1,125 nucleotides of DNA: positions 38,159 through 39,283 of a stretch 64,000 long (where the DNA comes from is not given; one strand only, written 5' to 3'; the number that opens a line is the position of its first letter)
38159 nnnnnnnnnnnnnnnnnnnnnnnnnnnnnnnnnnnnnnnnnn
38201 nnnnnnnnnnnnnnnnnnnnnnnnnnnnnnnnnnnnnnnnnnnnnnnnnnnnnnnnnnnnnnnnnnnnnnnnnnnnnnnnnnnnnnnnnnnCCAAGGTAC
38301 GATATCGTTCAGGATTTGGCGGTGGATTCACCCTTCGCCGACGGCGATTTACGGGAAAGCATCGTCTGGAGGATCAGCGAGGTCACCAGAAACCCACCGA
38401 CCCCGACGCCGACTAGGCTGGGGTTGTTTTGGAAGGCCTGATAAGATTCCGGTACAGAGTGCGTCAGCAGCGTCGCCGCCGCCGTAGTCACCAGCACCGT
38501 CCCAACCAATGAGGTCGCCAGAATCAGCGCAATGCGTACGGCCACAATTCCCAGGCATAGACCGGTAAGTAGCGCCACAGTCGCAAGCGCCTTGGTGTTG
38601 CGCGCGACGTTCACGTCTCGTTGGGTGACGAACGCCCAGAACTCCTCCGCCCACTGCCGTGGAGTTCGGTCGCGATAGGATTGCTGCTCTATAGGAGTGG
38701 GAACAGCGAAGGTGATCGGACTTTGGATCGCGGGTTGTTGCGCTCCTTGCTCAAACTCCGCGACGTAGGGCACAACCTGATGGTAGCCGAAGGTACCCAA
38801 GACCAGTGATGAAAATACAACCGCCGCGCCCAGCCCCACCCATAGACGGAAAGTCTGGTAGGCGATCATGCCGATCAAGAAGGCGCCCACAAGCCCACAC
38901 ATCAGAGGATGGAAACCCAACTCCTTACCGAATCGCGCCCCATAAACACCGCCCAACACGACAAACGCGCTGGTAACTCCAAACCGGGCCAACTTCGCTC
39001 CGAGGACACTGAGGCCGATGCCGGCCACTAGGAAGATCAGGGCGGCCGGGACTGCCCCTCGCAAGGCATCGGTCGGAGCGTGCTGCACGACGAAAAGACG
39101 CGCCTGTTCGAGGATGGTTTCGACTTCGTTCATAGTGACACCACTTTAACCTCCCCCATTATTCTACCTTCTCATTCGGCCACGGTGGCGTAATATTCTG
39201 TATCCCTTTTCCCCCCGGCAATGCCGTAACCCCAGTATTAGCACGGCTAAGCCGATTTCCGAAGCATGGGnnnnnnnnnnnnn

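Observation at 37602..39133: dcw cluster ends at ftsQ with no ftsA or ftsZ; the slot holds two related polytopic membrane proteins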

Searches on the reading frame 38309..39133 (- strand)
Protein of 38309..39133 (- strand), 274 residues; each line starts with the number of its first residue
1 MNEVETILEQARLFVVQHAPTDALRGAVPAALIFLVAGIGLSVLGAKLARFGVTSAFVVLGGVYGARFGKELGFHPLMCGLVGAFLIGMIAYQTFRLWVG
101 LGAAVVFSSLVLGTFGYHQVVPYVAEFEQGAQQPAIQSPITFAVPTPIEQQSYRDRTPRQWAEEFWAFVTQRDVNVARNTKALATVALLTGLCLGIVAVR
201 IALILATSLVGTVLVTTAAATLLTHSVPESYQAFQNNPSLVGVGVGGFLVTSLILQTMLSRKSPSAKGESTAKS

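Call 4: search_protein_families(library=pfam, proteins=[window:38309-39133:-], max_evalue=0.1)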
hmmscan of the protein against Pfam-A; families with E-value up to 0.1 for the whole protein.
window:38309-39133:- (274 aa): 0 families

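Call 5: search_protein_families(library=ncbifam, proteins=[window:38309-39133:-], max_evalue=0.1)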
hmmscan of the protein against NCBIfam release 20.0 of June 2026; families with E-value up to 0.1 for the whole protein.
window:38309-39133:- (274 aa): 0 families

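Call 8: find_homologous_proteins(query=window:38309-39133:-)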
Query window:38309-39133:- (274 aa): 186 proteins with E <= 0.001 among 8000 candidates; the best 120 are listed.
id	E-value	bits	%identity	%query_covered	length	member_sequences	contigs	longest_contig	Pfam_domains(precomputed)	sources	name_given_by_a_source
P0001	9.0e-161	552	94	100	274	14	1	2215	-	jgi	-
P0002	2.6e-154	530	90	100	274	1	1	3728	-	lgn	-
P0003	2.2e-153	527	90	100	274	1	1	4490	-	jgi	jgi:hypothetical protein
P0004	9.8e-150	515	88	100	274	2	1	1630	-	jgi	-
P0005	1.8e-149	514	87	100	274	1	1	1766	-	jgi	jgi:hypothetical protein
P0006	8.6e-149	512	88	100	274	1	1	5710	-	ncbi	-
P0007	1.2e-148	512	87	99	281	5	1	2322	-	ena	-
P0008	9.8e-148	509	89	100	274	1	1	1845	-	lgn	-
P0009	2.2e-147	508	86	100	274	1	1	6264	-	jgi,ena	-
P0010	3.8e-147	507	88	100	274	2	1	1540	-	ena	-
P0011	1.6e-145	502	86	100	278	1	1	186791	-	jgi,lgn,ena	-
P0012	2.8e-145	501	85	100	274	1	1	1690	-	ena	-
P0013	1.1e-143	496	86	100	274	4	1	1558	-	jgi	jgi:hypothetical protein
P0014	4.8e-143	493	85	100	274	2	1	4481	-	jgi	-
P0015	4.8e-142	490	83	100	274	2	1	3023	-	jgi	-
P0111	9.0e-78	280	50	97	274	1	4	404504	-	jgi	jgi:hypothetical protein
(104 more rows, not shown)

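Call 12: find_encoding_contigs(protein=P0111, flank=10000, max_places=3)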
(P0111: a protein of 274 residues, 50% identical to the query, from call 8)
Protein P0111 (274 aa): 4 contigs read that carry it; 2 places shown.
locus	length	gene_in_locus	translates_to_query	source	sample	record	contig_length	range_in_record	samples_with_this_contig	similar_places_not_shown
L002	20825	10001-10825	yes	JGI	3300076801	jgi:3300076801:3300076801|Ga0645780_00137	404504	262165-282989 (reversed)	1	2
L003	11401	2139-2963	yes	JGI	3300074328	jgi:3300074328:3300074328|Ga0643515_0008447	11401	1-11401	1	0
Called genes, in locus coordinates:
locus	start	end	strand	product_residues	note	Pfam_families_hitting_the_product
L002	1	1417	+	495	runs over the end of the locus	PF01225:Mur_ligase, PF08245:Mur_ligase_M, PF02875:Mur_ligase_C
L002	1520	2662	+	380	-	PF00953:Glycos_transf_4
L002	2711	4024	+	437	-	PF01098:FTSW_RODA_SPOVE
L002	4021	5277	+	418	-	PF03033:Glyco_transf_28, PF04101:Glyco_tran_28_C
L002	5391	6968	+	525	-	PF01225:Mur_ligase, PF08245:Mur_ligase_M, PF02875:Mur_ligase_C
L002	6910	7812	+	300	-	PF01565:FAD_binding_4, PF02873:MurB_C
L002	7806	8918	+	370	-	PF01820:Dala_Dala_lig_N, PF02655:ATP-grasp_3 (weak), PF07478:Dala_Dala_lig_C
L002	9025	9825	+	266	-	-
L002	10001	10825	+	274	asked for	-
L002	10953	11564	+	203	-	-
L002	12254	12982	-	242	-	-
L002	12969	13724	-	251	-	PF04256:DUF434, PF18481:DUF5616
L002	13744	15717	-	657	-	PF09852:DUF2079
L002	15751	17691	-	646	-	PF02550:AcetylCoA_hydro, PF13336:AcetylCoA_hyd_C, PF13302:Acetyltransf_3 (weak), PF00583:Acetyltransf_1, PF13508:Acetyltransf_7 (faint)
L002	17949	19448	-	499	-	PF00884:Sulfatase, PF01663:Phosphodiest (faint), PF16347:SGSH_C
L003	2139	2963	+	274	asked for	-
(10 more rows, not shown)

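Call 17: search_protein_families(library=pfam, alignment_id=A1, max_evalue=0.01)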
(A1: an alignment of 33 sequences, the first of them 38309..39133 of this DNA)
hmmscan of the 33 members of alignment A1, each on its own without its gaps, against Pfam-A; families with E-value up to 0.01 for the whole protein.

A. member 1, window:38309-39133:- (274 aa): 0 families

B. families by the number of members that match (of 33 scanned): 3 families
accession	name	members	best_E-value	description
PF13886.12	TM7S3_TM198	3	0.00059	TM7S3/TM198-like domain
PF13829.11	DUF4191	1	0.0027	Domain of unknown function (DUF4191)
PF12811.12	BaxI_1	1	0.0084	Bax inhibitor 1 like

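Call 18: find_related_loci(query=A1, collection=genome_contigs, flank=10000)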
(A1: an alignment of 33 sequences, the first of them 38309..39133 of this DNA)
Query A1 (274 aa) in genome_contigs; peptide patterns used: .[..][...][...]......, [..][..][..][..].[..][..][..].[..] (x = any residue, [..] = any of these).
57 stretches matched a pattern; 37 encode a relative of the query (tblastn E <= 1e-3); 36 distinct loci.
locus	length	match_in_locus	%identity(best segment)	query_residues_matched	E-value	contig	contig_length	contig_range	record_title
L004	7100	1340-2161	84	1-274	5e-140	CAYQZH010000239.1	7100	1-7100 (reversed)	MAG TPA_asm: uncultured Phycisphaera sp. isolate SRP119689_co1_320 genome assembly, contig: NODE_17152_length_7100_cov_6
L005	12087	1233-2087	82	1-274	5e-136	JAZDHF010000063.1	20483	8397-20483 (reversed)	MAG: Planctomycetota bacterium isolate MEGAHIT-group-0.304 k141_10786863, whole genome shotgun sequence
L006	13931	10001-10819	72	1-274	3e-128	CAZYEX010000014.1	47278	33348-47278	MAG TPA_asm: uncultured Phycisphaera sp. isolate binchicken_co165_75 genome assembly, contig: k141_184186, whole genome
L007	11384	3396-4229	70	1-273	1e-126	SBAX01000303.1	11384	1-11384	MAG: Phycisphaera mikurensis isolate Bin_18_1 Hy_contig35946, whole genome shotgun sequence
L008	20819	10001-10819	60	2-274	2e-109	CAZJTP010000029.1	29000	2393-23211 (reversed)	MAG TPA_asm: uncultured Phycisphaeraceae bacterium isolate binchicken_co116_291 genome assembly, contig: NODE_1429_lengt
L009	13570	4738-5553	58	1-268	1e-105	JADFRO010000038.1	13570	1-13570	MAG: Planctomycetota bacterium isolate B87T1L10 B87T1L10_NODE7079, whole genome shotgun sequence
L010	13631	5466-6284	56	2-274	1e-102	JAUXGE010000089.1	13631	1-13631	MAG: Planctomycetota bacterium isolate CSMAG_2921 CSMAG_2921_k117_3305710_length_13631_cov_25.7651, whole genome shotgun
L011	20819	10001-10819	60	1-274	3e-92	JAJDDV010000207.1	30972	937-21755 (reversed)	MAG: Phycisphaerae bacterium isolate OFTM174 OFTM174_206, whole genome shotgun sequence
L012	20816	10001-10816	56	2-274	3e-100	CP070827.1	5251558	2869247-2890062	MAG: Phycisphaerales bacterium isolate bin11 chromosome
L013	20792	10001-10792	54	1-264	7e-90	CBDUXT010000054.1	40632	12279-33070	MAG TPA_asm: uncultured bacterium isolate SRR22302371_binner23_Refined_2 genome assembly, contig: ERZ26661859.483, whole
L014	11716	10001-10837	54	1-274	4e-88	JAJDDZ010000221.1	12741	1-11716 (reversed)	MAG: Phycisphaerae bacterium isolate OFTM286 OFTM286_220, whole genome shotgun sequence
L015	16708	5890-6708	50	1-273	5e-85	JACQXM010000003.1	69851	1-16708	MAG: Planctomycetota bacterium isolate NC_groundwater_1515_Pr4_B-0.1um_67_4 SR1-18-B1_scaffold_99591, whole genome shotg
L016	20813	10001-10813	50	1-267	4e-85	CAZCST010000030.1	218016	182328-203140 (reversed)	MAG TPA_asm: uncultured Phycisphaera sp. isolate binchicken_co200_315 genome assembly, contig: k141_1162899, whole genom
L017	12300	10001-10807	51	1-269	1e-84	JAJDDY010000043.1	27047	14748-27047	MAG: Phycisphaerae bacterium isolate OFTM250 OFTM250_42, whole genome shotgun sequence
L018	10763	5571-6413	54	1-274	1e-82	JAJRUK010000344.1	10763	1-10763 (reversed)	MAG: Planctomycetota bacterium isolate Dive96_bin10.178 k141_4499894, whole genome shotgun sequence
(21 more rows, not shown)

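Call 40: predict_structure(alignment_id=A1)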
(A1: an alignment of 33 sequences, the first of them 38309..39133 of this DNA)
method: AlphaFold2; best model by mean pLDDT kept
length: 274 residues; sequences in the alignment: 33
mean_pLDDT: 79.7   pTM: 0.61
mean pLDDT of the five models: 79.7, 75.9, 73.7, 69.4, 64.9
residues with pLDDT >= 90: 43; 70-90: 175; 50-70: 43; < 50: 13
segments of 3 or more residues with pLDDT < 50: 133-138, 271-274
pLDDT, mean of each block of 10 residues (from residue 1): 67 60 64 86 82 89 93 91 93 88 89 85 78 49 65 77 85 83 90 87 87 88 77 80 89 86 58 45
secondary structure, 60 per line:
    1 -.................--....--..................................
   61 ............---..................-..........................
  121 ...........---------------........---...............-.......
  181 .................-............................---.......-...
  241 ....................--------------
elements in order: H2-18 H21-24 H27-72 H76-93 H95-131 H147-154 H158-172 H174-197 H199-226 H230-236 H238-260

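Call 43: fold_search(model_id=the predicted structure, library=pdb)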
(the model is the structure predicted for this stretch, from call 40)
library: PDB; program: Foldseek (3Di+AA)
matches with E <= 10: 64; with E <= 0.001: 0
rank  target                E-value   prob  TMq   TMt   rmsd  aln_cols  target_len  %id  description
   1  7b9f_X                1.2e+00  0.12  0.16  0.12  18.4       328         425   12  Structure of the mycobacterial ESX-5 Type VII Secretion System hexameric pore complex (released 2021-07-07)
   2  7kyp_H                1.6e+00  0.08  0.14  0.15  21.9       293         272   14  PsaBC from Streptococcus pneumoniae in complex with Fab (released 2021-08-25)
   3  7kyo_C                3.3e+00  0.05  0.15  0.16  22.1       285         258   14  PsaBC from Streptococcus pneumoniae in complex with Fab (released 2021-08-25)
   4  9fqr_F5               3.6e+00  0.04  0.12  0.10  42.0       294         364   11  96-nm repeat of axonemal doublet microtubules from bovine sperm (released 2025-03-26)
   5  6o72_A                4.0e+00  0.08  0.20  0.09  19.2       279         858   12  Structure of the TRPM8 cold receptor by single particle electron cryo-microscopy, TC-I 2014-bound state (released 2019-09-18)
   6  6iu4                  4.0e+00  0.06  0.15  0.17  19.4       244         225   10  Crystal structure of iron transporter VIT1 with cobalt ion (released 2019-02-06)
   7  7kyp_J                4.0e+00  0.04  0.12  0.12  22.4       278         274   13  PsaBC from Streptococcus pneumoniae in complex with Fab (released 2021-08-25)
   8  7e33_R                4.1e+00  0.05  0.16  0.17  15.0       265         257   12  Serotonin 1E (5-HT1E) receptor-Gi protein complex (released 2021-04-14)
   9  4f4c_A                4.1e+00  0.02  0.10  0.04  29.3       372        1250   12  The Crystal Structure of the Multi-Drug Transporter (released 2012-09-26)
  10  8iyj_B1               4.3e+00  0.03  0.11  0.10  42.9       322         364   12  Cryo-EM structure of the 48-nm repeat doublet microtubule from mouse sperm (released 2023-07-05)
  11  8ioc_R                4.5e+00  0.09  0.22  0.22  13.5       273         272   13  Cryo-EM structure of the gamma-MSH-bound human melanocortin receptor 3 (MC3R)-Gs complex (released 2023-09-20)
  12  9g2r_A                4.5e+00  0.04  0.13  0.15  29.0       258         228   14  Endophilin B1 dimers bound to nanodiscs (released 2024-08-07)
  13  6sgx_C                4.5e+00  0.04  0.15  0.11  18.2       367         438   17  Structure of protomer 1 of the ESX-3 core complex (released 2019-10-09)
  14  3zx6_B                4.5e+00  0.03  0.10  0.10  40.0       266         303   15  Structure of Hamp(AF1503)-Tsr fusion - Hamp (A291V) mutant (released 2012-02-29)
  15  9div_A                4.7e+00  0.06  0.11  0.20  18.9       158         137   15  The crystal structure of de novo designed ChuA binding protein C8 (released 2025-05-21)
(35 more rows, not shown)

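Call 44: search_protein_representatives(alignment_id=A1)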
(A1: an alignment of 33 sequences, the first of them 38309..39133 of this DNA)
Query: 33 sequences, 274 profile positions. Proteins with E-value up to 0.001 (for the whole library): 482; up to 1e-10: 231; up to 1e-30: 102. The best 150 are listed.
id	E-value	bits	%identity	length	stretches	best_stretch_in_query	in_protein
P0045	1.2e-115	402.1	-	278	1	1-269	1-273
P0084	3.2e-115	400.7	-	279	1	1-272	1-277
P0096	1.5e-104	365.7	-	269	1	1-268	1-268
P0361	1.1e-98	346.5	-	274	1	1-271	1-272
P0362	3.1e-98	345.0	-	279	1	1-271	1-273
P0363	3.9e-92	325.0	-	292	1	1-272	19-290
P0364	8.3e-92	323.9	-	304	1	1-272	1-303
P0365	1.7e-91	322.9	-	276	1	2-271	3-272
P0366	4.4e-91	321.6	-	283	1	1-271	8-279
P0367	1.0e-90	320.3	-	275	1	1-271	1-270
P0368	1.2e-90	320.1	-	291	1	1-269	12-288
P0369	1.6e-86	306.6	-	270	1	1-267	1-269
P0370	5.6e-86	304.8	-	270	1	1-271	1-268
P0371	5.9e-86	304.7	-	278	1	1-273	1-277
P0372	1.4e-85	303.5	-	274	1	1-265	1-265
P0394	3.5e-65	236.6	-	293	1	1-269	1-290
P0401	3.4e-61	223.5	-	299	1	3-268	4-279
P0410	5.4e-55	203.2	-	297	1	1-266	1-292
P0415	2.0e-51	191.5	-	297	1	2-265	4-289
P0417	2.6e-51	191.1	-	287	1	1-268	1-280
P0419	4.5e-51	190.3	-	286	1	5-271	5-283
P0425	2.2e-48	181.5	-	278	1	8-265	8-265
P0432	1.7e-45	172.0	-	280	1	24-265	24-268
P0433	6.0e-45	170.2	-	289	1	1-264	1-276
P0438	3.2e-40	154.7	-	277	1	2-265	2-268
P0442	7.8e-39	150.2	-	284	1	1-273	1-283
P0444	6.4e-38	147.2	-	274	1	9-259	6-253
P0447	4.5e-37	144.4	-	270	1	8-257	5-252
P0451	7.8e-34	133.8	-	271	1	8-256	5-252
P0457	1.4e-31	126.4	-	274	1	8-257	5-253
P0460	2.4e-29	119.0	-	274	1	8-251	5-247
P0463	3.3e-28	115.3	-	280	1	1-270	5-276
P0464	4.6e-28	114.9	-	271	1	8-247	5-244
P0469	2.8e-26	109.0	-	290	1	4-264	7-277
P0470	3.8e-26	108.6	-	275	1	3-257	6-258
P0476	2.2e-24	102.8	-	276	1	19-257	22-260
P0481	9.6e-24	100.7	-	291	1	2-258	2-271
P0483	3.3e-23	98.9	-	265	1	15-257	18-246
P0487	1.2e-22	97.1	-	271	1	7-257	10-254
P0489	1.2e-22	97.1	-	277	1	9-266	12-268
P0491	1.7e-22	96.6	-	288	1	9-259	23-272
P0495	1.9e-21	93.2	-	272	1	16-256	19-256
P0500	1.2e-20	90.5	-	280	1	13-266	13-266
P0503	6.9e-20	88.0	-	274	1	7-255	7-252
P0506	2.3e-19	86.4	-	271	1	15-270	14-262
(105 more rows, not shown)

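Call 45: list_cluster_members(proteins=[P0425, P0438, P0447, P0457, P0463, P0470, P0481, P0489, P0500, P0506])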
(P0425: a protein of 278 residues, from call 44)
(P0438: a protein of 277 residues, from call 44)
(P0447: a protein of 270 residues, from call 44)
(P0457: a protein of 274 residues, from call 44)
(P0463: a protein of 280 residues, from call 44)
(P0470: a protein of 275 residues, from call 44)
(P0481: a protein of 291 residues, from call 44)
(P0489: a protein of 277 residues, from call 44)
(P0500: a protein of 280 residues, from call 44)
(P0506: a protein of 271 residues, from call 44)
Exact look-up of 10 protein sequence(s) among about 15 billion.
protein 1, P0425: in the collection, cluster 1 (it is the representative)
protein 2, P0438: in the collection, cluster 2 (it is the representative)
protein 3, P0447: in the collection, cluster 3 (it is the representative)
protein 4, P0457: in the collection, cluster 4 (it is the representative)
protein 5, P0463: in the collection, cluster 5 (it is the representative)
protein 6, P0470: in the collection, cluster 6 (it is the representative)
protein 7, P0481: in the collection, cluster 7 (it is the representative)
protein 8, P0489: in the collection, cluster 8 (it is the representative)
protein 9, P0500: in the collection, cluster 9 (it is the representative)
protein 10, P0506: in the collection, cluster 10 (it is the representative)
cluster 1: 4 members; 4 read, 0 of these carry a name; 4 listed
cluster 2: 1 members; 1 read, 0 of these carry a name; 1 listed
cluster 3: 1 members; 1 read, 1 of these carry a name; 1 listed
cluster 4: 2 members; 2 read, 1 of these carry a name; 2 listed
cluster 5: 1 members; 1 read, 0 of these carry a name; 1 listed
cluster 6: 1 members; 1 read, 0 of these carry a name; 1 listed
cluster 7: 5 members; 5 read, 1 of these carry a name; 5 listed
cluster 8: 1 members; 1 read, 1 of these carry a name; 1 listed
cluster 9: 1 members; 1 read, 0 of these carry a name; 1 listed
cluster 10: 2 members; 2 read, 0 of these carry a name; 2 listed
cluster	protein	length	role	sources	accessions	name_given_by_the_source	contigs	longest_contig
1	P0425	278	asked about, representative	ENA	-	-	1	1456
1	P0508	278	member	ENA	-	-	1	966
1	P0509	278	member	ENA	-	-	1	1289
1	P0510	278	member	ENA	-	-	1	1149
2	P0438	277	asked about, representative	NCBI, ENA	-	-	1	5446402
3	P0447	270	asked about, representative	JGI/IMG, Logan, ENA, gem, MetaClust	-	\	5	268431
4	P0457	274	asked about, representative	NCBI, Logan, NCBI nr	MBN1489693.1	MAG: hypothetical protein JXA69_07230 [Phycisphaerae bacterium] | hypothetical protein [Phycisphaerae bacterium]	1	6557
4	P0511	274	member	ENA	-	-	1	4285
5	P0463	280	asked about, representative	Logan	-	-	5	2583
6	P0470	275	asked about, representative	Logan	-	-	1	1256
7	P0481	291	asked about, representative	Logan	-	-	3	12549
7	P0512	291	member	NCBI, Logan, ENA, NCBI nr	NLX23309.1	MAG: hypothetical protein GXY55_16785 [Phycisphaerae bacterium] | hypothetical protein [Phycisphaerae bacterium]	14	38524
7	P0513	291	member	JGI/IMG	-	-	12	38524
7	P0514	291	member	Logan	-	-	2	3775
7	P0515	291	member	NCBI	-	-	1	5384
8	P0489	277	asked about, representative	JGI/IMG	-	hypothetical protein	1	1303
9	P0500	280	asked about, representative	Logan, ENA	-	-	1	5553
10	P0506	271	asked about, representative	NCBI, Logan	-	-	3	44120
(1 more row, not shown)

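Call 46: find_encoding_contigs(protein=P0438, flank=10000, max_places=2)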
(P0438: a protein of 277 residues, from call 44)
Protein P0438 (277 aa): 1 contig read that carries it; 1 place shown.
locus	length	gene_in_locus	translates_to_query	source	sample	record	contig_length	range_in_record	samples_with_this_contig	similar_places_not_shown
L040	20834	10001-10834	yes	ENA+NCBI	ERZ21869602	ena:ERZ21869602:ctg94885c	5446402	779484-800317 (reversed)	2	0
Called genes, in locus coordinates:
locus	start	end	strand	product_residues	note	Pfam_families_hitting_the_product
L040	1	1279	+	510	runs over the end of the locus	PF01225:Mur_ligase (faint), PF08245:Mur_ligase_M, PF02875:Mur_ligase_C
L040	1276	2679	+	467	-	PF01225:Mur_ligase (weak), PF08245:Mur_ligase_M, PF02875:Mur_ligase_C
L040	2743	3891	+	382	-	PF00953:Glycos_transf_4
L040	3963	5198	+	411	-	PF01098:FTSW_RODA_SPOVE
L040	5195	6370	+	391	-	PF03033:Glyco_transf_28, PF04101:Glyco_tran_28_C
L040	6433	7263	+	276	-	PF01225:Mur_ligase, PF08245:Mur_ligase_M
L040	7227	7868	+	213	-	PF02875:Mur_ligase_C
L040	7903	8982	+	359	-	PF01820:Dala_Dala_lig_N (weak), PF02655:ATP-grasp_3 (weak), PF07478:Dala_Dala_lig_C, PF13535:ATP-grasp_4 (weak)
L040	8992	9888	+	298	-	-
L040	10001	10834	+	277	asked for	-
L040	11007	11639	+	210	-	-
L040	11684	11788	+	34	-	-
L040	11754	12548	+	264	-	PF01261:AP_endonuc_2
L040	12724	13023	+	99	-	-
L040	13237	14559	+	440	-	-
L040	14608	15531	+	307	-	-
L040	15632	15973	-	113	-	-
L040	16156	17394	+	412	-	PF08240:ADH_N, PF00107:ADH_zinc_N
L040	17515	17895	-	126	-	-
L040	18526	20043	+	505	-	PF08668:HDOD, PF01966:HD (faint), PF00990:GGDEF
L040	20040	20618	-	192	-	-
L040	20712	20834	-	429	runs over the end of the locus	PF03952:Enolase_N, PF00113:Enolase_C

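Call 47: find_encoding_contigs(protein=P0512, flank=10000, max_places=2)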
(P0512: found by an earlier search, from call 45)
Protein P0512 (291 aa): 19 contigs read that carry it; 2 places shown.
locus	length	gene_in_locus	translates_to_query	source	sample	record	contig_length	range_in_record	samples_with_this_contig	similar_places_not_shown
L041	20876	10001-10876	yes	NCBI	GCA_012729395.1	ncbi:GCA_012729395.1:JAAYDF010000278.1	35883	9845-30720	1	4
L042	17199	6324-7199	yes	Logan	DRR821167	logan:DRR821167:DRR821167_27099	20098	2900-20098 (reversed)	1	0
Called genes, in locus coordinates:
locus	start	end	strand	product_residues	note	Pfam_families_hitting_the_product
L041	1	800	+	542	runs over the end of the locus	PF01225:Mur_ligase, PF08245:Mur_ligase_M, PF02875:Mur_ligase_C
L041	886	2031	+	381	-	PF00953:Glycos_transf_4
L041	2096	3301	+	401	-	PF01098:FTSW_RODA_SPOVE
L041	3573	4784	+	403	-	PF03033:Glyco_transf_28, PF04101:Glyco_tran_28_C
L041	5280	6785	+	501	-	PF01225:Mur_ligase, PF08245:Mur_ligase_M, PF02875:Mur_ligase_C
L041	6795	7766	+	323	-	PF01565:FAD_binding_4, PF02873:MurB_C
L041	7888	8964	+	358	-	PF01820:Dala_Dala_lig_N, PF07478:Dala_Dala_lig_C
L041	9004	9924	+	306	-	-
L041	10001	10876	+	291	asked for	-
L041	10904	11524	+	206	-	-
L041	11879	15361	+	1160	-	PF21445:ADDB_N, PF13361:UvrD_C (faint), PF12705:PDDEXK_1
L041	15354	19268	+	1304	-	PF00580:UvrD-helicase, PF13245:AAA_19, PF13401:AAA_22 (faint), PF13361:UvrD_C, PF13538:UvrD_C_2 (faint), PF12705:PDDEXK_1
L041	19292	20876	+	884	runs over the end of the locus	PF13567:DUF4131, PF03772:Competence, PF00753:Lactamase_B, PF12706:Lactamase_B_2 (weak)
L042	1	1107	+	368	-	?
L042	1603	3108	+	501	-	PF01225:Mur_ligase, PF08245:Mur_ligase_M, PF02875:Mur_ligase_C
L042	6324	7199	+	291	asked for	-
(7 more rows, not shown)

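Call 48: find_encoding_contigs(protein=P0506, flank=10000, max_places=1)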
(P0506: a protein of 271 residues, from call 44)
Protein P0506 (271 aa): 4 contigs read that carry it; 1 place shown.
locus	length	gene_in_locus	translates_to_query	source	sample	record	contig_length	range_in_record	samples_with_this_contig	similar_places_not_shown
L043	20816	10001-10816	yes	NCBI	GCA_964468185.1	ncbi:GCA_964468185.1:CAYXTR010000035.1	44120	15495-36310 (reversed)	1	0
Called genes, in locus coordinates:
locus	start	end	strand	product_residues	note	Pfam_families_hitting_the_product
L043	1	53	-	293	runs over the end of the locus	PF02574:S-methyl_trans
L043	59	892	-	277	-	PF01261:AP_endonuc_2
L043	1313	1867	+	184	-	PF01862:PvlArgDC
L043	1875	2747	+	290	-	PF00491:Arginase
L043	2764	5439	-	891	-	PF04932:Wzy_C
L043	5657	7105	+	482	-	PF01225:Mur_ligase, PF21799:MurD-like_N (weak), PF08245:Mur_ligase_M, PF02875:Mur_ligase_C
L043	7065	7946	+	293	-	PF01565:FAD_binding_4, PF02873:MurB_C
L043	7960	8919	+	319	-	PF01820:Dala_Dala_lig_N, PF07478:Dala_Dala_lig_C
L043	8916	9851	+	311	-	-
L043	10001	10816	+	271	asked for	-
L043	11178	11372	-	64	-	-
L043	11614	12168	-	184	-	-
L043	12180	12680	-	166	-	PF01609:DDE_Tnp_1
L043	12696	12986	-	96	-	-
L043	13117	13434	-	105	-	PF22278:DUF6958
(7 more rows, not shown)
